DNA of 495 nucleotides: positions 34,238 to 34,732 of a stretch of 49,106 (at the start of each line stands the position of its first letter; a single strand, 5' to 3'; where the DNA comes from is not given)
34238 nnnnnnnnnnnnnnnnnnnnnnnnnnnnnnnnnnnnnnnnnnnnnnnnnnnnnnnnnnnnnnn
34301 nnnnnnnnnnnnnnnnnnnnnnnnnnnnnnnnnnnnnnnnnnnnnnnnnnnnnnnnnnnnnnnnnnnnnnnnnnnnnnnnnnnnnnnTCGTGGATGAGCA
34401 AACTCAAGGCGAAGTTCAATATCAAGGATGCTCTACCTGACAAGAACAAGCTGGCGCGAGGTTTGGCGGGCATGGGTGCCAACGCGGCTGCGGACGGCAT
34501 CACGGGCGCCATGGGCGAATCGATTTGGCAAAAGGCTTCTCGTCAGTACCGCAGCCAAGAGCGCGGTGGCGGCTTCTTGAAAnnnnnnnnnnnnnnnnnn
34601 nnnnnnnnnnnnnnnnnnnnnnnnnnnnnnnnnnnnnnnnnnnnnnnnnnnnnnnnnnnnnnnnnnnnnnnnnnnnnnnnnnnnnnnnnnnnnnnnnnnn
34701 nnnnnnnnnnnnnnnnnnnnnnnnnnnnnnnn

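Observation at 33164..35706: Two adjacent paralogous secreted poly-glycine proteins sharing a C-terminal I[WF]xxxxRQY[RK] module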

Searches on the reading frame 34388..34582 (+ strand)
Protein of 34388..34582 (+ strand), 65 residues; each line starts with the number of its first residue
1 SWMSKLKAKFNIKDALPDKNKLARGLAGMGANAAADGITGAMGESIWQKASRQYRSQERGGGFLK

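Call 38: search_protein_representatives(alignment_id=A4)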
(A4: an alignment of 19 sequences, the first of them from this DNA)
Query: 19 sequences, 63 profile positions. Proteins with E-value up to 0.001 (for the whole library): 1036; up to 1e-10: 207; up to 1e-30: 0. The best 150 are listed.
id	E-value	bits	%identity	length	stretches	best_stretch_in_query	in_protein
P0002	4.2e-20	87.6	-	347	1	3-61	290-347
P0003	5.5e-20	87.2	-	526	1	3-62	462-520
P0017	1.8e-19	85.6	-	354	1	3-62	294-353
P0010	2.3e-19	85.2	-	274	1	4-62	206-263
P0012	3.6e-19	84.6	-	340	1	5-62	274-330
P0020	3.7e-19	84.5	-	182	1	3-62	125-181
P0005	4.8e-19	84.2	-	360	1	3-62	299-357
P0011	6.4e-19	83.8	-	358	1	4-61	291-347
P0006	9.3e-19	83.3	-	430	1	3-62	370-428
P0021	2.0e-18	82.2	-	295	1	3-61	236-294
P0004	1.1e-17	79.8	-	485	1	3-61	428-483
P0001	1.2e-17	79.8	-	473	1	3-61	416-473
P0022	1.4e-17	79.5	-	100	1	6-62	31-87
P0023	1.8e-17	79.1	-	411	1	5-62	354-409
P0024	5.6e-17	77.6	-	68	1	14-62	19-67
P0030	7.2e-16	74.0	-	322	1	3-61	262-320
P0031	8.4e-16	73.8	-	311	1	5-62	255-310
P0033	1.2e-15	73.3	-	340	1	9-61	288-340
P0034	1.2e-15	73.3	-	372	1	3-61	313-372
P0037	1.6e-15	72.9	-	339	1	16-62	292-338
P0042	2.8e-15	72.1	-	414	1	6-62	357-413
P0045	1.0e-14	70.3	-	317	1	3-61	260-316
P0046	1.3e-14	70.0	-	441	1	3-62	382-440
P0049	1.7e-14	69.6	-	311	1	14-61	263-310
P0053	2.2e-14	69.3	-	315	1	10-61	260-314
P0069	8.0e-14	67.5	-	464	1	3-62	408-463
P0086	4.0e-13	65.2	-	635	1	3-62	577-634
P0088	6.4e-13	64.6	-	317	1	6-61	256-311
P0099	1.0e-12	63.9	-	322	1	6-61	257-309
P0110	1.8e-12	63.1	-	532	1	11-61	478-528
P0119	2.6e-12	62.6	-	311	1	3-61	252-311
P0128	3.9e-12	62.1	-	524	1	5-62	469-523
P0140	6.9e-12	61.3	-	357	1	16-62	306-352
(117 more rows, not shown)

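Call 39: list_cluster_members(proteins=[P0021, P0023, P0030, P0034, P0042, P0046, P0069, P0086, P0110, P0128])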
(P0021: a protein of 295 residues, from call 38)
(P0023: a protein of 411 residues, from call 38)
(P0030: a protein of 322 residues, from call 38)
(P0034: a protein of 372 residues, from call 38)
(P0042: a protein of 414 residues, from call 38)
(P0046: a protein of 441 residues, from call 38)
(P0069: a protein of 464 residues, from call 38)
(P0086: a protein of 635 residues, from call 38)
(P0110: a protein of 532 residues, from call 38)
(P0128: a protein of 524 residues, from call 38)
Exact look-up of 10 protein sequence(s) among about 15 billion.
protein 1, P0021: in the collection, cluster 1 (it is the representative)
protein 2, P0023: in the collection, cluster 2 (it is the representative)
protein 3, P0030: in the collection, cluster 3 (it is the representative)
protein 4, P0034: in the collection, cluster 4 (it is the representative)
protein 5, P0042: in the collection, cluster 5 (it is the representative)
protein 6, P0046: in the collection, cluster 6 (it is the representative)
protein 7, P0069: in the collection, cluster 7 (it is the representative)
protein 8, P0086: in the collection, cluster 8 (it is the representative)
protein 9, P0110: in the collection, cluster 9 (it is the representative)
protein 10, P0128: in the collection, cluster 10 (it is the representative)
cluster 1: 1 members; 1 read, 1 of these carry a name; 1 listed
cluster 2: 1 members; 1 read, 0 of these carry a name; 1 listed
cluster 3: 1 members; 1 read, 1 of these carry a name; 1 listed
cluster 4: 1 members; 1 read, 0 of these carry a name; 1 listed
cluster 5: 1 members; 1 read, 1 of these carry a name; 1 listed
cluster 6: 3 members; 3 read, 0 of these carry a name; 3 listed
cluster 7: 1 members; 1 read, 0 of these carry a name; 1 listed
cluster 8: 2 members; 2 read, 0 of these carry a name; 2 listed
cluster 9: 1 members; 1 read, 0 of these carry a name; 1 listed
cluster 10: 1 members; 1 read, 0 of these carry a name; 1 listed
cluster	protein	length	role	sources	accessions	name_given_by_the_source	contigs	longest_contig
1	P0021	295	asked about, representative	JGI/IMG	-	hypothetical protein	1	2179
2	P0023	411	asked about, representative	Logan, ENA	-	-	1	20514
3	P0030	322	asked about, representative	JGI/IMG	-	hypothetical protein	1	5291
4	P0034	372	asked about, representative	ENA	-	-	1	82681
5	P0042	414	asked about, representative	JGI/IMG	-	hypothetical protein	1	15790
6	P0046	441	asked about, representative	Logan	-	-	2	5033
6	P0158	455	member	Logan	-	-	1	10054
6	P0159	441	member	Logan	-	-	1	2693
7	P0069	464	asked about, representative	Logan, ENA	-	-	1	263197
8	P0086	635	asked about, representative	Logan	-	-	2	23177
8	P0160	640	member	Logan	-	-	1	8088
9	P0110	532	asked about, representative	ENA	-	-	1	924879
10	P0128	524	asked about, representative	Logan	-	-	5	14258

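Call 41: find_homologous_proteins(query=A4, max_evalue=0.001)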
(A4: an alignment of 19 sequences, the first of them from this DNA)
Query A4 (19 sequences) (65 aa, profile of the alignment): 8 proteins with E <= 0.001 among 182 candidates.
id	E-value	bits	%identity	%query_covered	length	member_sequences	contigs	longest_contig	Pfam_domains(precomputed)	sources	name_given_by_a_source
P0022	4.4e-17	80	-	-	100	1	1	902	-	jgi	jgi:hypothetical protein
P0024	1.8e-16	78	38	74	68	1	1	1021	-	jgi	jgi:hypothetical protein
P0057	7.8e-14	69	34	77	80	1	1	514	-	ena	-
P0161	3.6e-11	61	33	28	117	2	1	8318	-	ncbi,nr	ncbi:MAG: hypothetical protein K0R29_2508, partial [Pseudobdellovibrio sp.]|nr:hypothetical protein 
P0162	1.4e-10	59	28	28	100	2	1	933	-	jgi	jgi:hypothetical protein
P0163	3.2e-10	58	25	49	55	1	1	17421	-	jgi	-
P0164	1.0e-9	56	32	58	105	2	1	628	-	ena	-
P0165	1.7e-8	52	26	54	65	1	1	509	-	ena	-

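Call 53: search_solved_structures(query=A4, max_evalue=10, show_alignments=2)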
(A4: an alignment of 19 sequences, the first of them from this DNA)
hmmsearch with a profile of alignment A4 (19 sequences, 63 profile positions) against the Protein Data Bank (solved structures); distinct sequences matched with E-value up to 10: 1.
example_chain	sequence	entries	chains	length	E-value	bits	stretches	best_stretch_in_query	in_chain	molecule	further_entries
3ftp_A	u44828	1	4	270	6.2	10.1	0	15-36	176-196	3-oxoacyl-[acyl-carrier protein] reductase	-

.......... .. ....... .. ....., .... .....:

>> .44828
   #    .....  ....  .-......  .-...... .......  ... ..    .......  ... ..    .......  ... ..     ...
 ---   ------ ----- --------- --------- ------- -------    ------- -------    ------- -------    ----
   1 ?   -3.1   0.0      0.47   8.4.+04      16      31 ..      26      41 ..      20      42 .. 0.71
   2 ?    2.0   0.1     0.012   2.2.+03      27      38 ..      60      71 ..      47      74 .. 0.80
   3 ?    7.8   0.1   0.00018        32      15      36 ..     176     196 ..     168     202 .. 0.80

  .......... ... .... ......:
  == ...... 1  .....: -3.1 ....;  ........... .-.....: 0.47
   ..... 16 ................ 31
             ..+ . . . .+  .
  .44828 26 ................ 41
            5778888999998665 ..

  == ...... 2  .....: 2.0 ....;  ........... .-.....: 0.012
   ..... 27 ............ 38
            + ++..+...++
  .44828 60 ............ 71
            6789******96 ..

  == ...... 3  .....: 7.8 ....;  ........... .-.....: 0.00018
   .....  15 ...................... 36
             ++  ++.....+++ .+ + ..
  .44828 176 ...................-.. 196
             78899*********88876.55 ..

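Call 70: search_protein_families(library=pfam, alignment_id=A4, max_evalue=10)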
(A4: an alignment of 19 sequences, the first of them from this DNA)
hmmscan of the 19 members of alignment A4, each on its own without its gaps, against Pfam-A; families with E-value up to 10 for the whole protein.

A. member 1, seq(65 aa): 1 family
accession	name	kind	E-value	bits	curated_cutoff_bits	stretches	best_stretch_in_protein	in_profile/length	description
PF19749.4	DUF6236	-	0.19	11.3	26.2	1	4-44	255-288/324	Family of unknown function (DUF6236)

B. families by the number of members that match (of 19 scanned): 3 families
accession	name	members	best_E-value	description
PF16320.10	Ribosomal_L12_N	2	0.15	Ribosomal protein L7/L12 dimerisation domain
PF11629.13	Mst1_SARAH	1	0.0047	C terminal SARAH domain of Mst1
PF19749.4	DUF6236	1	0.19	Family of unknown function (DUF6236)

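Call 80: list_cluster_members(proteins=[P0031, P0033, P0037, P0045, P0049, P0053, P0088, P0099, P0119, P0140])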
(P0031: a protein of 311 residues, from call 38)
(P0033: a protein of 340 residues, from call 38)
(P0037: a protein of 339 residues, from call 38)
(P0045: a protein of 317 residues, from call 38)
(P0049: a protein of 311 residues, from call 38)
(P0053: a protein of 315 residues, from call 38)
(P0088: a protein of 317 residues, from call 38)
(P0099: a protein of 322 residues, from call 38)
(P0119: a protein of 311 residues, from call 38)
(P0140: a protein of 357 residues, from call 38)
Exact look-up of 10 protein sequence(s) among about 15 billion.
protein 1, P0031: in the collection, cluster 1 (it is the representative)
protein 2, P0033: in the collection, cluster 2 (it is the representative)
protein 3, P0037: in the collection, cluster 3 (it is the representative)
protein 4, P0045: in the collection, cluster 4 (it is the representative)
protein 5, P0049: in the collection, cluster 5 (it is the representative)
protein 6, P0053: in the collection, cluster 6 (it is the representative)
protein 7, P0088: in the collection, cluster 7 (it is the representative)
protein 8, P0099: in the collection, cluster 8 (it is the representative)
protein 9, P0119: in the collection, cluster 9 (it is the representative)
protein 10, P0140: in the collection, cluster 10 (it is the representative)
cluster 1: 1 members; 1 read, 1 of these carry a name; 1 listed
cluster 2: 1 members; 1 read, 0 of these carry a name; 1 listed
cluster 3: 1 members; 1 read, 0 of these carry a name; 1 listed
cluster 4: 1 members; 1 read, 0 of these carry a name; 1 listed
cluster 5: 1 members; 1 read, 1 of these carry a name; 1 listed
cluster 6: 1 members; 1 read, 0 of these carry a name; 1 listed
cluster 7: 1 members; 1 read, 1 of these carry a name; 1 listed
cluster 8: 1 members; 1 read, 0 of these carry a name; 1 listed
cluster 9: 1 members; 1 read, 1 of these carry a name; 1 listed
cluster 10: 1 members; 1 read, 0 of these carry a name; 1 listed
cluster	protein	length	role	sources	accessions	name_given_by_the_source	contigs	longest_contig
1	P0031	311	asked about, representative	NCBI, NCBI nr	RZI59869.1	MAG: hypothetical protein EOP14_03480 [Pseudomonas sp.]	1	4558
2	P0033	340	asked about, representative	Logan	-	-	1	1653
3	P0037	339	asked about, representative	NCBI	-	-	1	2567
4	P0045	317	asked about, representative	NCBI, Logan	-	-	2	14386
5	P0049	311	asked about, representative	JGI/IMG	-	hypothetical protein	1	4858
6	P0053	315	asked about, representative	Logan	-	-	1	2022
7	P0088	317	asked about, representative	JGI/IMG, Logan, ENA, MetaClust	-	\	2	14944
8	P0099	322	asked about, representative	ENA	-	-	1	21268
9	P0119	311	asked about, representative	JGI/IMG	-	hypothetical protein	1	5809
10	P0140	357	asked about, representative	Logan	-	-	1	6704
